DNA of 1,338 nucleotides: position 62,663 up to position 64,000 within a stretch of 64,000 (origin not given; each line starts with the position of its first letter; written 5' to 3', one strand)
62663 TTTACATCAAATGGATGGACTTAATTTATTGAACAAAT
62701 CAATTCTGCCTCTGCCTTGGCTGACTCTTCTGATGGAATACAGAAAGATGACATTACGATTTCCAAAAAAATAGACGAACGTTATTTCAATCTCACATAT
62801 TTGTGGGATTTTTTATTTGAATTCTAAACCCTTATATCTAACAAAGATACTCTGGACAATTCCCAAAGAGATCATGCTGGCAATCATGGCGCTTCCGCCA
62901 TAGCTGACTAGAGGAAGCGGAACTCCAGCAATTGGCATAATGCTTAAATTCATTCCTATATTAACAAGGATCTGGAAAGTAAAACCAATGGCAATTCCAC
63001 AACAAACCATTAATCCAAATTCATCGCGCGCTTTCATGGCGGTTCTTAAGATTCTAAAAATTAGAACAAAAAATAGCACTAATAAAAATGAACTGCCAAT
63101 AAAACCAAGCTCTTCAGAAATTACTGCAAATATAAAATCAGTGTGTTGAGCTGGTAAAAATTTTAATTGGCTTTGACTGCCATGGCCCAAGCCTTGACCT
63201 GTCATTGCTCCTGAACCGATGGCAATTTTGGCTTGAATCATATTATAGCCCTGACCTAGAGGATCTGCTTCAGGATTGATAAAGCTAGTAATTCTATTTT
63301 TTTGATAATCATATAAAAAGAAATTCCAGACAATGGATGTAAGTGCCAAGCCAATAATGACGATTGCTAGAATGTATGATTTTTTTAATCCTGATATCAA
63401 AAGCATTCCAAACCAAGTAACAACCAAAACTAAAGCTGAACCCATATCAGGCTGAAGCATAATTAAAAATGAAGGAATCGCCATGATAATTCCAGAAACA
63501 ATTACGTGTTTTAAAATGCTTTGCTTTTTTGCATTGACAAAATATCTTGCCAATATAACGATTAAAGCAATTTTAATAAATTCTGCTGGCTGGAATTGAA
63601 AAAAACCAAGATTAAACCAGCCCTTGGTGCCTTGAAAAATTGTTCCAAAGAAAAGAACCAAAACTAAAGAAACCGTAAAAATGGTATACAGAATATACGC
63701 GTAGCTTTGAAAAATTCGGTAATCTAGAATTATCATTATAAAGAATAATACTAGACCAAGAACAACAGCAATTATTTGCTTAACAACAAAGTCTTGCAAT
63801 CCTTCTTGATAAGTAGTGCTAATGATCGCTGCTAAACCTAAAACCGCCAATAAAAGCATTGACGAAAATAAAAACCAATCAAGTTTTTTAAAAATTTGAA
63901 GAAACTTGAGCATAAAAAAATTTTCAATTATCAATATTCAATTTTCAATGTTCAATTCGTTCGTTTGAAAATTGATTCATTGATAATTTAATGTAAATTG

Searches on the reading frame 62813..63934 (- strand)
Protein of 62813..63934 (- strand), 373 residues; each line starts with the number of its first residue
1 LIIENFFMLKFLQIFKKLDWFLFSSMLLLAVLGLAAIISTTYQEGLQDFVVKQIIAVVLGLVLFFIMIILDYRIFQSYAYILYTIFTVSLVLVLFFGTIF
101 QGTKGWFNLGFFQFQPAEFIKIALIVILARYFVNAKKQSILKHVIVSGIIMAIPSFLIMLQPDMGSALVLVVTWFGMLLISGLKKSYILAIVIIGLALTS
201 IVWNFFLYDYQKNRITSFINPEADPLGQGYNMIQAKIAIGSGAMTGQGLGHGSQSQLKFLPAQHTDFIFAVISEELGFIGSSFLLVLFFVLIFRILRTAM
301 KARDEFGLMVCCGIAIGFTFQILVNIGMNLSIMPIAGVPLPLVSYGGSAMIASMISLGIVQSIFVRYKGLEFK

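Call 102: search_protein_families(library=pfam, proteins=[window:62813-63934:-], max_evalue=0.0001)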
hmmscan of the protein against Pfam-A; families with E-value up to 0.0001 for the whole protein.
window:62813-63934:- (373 aa): 1 family
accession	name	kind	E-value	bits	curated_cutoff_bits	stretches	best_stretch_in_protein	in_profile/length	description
PF01098.24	FTSW_RODA_SPOVE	-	6e-100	335.1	26.4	1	22-363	4-350/356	Cell cycle protein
